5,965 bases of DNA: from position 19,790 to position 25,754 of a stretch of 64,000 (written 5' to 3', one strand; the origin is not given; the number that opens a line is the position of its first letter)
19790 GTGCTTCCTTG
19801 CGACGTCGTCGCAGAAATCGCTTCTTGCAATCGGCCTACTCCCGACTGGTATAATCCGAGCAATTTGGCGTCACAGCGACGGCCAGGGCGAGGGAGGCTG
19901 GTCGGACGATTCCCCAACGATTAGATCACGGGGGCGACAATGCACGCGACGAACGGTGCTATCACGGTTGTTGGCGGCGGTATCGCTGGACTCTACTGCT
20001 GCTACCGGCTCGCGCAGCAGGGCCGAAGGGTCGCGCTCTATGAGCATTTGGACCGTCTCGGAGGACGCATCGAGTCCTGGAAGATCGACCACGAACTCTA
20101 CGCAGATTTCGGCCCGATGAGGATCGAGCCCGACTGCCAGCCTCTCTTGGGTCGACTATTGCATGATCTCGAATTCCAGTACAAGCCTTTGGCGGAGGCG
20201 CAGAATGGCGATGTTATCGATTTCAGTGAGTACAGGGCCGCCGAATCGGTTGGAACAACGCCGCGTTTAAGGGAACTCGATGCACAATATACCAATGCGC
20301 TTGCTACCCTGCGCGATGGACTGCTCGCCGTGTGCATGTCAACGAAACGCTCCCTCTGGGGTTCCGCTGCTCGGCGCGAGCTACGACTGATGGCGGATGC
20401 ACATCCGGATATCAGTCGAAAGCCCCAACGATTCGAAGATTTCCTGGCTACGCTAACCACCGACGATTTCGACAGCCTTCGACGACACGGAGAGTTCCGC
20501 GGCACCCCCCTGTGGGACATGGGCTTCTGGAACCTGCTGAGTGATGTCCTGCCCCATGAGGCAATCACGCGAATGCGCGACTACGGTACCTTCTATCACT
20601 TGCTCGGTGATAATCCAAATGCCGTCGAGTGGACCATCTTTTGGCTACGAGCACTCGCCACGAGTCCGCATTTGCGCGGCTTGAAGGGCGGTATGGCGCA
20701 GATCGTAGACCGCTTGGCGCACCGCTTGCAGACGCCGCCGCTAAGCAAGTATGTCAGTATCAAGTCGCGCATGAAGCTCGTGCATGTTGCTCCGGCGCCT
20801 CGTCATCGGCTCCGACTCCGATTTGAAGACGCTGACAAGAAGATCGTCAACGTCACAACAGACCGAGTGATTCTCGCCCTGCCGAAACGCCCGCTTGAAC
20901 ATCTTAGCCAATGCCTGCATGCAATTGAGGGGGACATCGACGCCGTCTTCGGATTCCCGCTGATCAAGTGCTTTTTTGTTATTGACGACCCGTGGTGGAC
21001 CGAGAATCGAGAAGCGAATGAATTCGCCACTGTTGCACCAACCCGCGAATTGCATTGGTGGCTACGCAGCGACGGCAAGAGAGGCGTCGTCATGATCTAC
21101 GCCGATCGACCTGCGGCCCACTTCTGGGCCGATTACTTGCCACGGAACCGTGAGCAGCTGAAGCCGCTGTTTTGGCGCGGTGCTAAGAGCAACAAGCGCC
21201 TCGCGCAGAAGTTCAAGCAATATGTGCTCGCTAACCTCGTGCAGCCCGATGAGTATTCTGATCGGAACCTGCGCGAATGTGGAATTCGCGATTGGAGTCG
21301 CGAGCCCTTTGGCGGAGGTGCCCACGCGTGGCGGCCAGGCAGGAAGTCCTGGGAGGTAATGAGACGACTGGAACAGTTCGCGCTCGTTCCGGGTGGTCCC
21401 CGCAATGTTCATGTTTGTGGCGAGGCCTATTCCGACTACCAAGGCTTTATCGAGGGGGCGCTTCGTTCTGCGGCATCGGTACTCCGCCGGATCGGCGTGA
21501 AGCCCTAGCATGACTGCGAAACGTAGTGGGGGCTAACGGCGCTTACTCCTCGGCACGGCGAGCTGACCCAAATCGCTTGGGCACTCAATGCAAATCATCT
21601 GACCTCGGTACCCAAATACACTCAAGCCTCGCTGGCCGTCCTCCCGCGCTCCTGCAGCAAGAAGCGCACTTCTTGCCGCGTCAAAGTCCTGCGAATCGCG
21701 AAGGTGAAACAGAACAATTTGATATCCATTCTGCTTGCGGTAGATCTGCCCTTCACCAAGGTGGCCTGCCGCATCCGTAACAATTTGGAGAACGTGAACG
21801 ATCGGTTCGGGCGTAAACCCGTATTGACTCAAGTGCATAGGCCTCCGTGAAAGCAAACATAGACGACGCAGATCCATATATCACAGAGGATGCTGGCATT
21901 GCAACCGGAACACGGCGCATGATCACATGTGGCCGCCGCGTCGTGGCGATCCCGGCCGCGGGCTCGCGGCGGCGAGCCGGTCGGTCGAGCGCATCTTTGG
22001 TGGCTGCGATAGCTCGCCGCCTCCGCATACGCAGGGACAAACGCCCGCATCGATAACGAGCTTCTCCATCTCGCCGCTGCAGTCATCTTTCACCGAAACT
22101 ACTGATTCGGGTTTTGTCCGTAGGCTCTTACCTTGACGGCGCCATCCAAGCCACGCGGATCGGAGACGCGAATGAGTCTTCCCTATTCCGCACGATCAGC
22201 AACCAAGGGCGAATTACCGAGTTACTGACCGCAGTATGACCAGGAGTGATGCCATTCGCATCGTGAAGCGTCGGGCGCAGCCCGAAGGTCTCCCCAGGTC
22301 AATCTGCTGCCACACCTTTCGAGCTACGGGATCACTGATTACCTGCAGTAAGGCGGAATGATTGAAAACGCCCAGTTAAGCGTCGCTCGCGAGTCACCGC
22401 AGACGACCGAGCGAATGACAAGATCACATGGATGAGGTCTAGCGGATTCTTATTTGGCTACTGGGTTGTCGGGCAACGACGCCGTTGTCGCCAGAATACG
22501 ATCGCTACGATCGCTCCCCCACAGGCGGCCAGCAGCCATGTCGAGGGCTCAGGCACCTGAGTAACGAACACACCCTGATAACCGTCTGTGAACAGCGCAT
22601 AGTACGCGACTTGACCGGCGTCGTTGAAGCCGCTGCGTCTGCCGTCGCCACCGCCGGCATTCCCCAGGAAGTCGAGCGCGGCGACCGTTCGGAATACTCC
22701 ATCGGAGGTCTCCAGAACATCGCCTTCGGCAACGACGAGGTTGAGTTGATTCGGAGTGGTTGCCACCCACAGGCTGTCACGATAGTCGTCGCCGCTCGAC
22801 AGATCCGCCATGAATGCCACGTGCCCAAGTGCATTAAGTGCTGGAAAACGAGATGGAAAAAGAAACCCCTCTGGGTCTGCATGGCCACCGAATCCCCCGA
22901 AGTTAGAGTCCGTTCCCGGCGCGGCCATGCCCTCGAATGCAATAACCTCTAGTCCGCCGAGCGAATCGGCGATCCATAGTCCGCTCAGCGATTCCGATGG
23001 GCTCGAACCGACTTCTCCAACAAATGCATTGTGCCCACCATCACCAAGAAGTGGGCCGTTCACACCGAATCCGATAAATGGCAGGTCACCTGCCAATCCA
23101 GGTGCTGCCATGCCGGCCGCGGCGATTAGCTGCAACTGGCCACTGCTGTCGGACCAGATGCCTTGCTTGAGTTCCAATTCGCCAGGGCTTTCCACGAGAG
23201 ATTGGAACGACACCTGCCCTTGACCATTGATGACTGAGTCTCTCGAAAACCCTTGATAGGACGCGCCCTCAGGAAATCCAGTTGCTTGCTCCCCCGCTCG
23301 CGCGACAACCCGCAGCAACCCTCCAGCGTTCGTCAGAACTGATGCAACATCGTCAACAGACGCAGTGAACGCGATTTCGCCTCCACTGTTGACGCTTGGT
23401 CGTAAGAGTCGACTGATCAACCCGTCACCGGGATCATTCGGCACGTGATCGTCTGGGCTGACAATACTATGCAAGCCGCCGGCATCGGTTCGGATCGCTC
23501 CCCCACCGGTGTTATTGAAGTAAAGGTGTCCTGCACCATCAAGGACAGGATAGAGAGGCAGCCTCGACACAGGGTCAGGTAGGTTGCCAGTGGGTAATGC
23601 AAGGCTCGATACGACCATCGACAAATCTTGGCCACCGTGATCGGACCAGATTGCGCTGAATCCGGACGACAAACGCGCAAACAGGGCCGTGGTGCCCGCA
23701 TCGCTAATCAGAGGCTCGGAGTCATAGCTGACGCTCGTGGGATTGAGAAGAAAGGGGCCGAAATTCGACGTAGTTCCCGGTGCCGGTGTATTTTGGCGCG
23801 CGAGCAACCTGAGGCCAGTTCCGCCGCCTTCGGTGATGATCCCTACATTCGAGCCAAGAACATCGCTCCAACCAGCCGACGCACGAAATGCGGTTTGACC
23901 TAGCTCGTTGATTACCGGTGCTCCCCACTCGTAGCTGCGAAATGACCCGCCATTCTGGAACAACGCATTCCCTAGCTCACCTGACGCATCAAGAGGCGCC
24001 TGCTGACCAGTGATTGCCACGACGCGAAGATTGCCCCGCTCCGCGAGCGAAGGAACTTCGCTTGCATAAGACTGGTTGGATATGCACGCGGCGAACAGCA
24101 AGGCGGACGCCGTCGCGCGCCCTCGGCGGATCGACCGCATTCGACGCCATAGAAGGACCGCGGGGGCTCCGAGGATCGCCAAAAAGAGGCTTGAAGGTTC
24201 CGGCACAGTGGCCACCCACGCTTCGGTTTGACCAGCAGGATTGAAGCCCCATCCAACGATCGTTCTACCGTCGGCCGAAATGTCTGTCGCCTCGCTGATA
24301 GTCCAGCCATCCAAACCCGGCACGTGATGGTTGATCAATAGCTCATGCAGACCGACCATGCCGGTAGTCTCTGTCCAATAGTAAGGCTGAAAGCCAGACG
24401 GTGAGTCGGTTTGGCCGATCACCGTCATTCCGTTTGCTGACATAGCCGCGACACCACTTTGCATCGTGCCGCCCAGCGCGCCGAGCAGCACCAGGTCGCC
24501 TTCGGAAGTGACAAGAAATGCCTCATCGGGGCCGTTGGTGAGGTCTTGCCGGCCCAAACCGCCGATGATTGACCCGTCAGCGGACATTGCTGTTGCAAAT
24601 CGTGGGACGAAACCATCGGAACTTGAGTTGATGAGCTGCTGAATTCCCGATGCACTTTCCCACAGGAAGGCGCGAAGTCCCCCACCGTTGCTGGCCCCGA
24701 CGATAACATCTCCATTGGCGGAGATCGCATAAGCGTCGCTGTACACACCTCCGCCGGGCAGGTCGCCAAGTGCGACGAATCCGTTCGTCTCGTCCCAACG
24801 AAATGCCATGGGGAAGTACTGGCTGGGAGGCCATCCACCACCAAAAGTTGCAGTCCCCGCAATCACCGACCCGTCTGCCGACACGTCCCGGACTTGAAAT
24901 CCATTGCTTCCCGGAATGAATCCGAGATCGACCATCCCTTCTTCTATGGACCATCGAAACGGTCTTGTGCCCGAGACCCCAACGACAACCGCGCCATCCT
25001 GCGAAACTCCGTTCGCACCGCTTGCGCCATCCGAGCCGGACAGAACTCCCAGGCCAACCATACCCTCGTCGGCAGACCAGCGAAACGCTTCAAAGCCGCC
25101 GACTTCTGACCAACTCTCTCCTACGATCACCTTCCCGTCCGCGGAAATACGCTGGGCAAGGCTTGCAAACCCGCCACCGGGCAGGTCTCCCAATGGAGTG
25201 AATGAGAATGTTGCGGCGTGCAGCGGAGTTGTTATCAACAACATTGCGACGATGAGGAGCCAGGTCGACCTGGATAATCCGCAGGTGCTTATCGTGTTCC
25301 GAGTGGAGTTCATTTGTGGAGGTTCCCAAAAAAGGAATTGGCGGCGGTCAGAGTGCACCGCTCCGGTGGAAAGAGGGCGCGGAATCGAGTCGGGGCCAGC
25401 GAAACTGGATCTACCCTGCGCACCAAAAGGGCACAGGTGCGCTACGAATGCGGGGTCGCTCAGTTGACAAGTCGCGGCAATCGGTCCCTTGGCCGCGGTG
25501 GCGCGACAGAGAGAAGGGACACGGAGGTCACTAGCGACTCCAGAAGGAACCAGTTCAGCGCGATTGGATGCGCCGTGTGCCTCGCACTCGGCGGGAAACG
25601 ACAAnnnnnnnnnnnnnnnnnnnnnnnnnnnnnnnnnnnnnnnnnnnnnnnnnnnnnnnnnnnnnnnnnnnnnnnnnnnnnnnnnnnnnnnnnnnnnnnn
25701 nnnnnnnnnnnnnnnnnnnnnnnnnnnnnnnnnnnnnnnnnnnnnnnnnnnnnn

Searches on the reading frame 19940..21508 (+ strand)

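Call 68: search_protein_families(library=pfam, proteins=[window:19940-21508:+], max_evalue=0.0001)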
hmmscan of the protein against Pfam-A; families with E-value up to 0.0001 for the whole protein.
window:19940-21508:+ (522 aa): 5 families
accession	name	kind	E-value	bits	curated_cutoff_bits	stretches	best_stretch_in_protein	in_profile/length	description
PF01593.30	Amino_oxidase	-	2.9e-29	103.1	19.8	1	15-513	1-437/443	Flavin containing amine oxidoreductase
PF13450.12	NAD_binding_8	-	1.7e-14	54.3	21.9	1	10-64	1-54/68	NAD(P)-binding Rossmann-like domain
PF01266.30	DAO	-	1.9e-05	24.8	27.9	1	8-41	2-35/353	FAD dependent oxidoreductase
PF03486.20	HI0933_like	-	2.6e-05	24.2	50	1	8-44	3-39/244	HI0933-like protein Rossmann domain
PF00890.30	FAD_binding_2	-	2.6e-05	24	20.4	1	10-43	4-37/414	FAD binding domain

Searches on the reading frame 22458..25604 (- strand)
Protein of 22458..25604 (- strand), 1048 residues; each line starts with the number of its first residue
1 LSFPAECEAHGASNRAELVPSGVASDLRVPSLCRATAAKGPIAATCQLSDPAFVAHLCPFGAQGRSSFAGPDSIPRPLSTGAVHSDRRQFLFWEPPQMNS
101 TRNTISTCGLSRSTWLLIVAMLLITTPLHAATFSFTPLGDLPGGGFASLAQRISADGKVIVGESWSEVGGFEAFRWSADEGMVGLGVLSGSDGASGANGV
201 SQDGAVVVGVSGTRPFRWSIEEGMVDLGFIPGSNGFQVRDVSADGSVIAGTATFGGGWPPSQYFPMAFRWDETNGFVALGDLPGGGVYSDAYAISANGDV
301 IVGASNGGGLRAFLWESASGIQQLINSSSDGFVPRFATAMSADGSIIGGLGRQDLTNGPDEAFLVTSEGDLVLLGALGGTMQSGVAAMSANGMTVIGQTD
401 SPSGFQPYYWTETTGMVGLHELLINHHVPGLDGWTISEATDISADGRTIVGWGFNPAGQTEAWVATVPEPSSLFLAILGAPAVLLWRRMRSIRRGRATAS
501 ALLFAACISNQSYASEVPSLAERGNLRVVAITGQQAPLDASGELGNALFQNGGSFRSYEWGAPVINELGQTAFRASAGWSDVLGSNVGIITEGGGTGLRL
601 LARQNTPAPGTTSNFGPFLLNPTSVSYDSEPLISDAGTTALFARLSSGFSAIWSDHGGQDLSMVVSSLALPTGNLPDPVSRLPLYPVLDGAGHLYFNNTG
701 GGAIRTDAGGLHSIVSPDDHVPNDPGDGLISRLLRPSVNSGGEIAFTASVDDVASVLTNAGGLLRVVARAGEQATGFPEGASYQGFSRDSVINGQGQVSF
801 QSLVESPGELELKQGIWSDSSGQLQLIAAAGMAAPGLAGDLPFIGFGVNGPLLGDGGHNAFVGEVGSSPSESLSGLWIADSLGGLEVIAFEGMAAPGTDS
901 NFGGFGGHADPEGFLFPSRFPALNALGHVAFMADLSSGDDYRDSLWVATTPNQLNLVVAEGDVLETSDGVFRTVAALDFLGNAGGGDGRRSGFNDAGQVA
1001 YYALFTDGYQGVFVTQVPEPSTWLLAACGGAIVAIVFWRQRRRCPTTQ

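Call 46: search_protein_families(library=pfam, proteins=[window:22458-25604:-], max_evalue=0.0001)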
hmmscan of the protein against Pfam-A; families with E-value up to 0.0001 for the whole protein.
window:22458-25604:- (1048 aa): 2 families
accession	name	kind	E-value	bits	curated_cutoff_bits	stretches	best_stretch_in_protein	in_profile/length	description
PF24251.1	DUF7453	-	8.2e-75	252.9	26.2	1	565-1023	1-459/460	Family of unknown function (DUF7453)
PF07589.16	PEP-CTERM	-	2.1e-07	31.2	20.7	0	1016-1042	1-24/24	PEP-CTERM motif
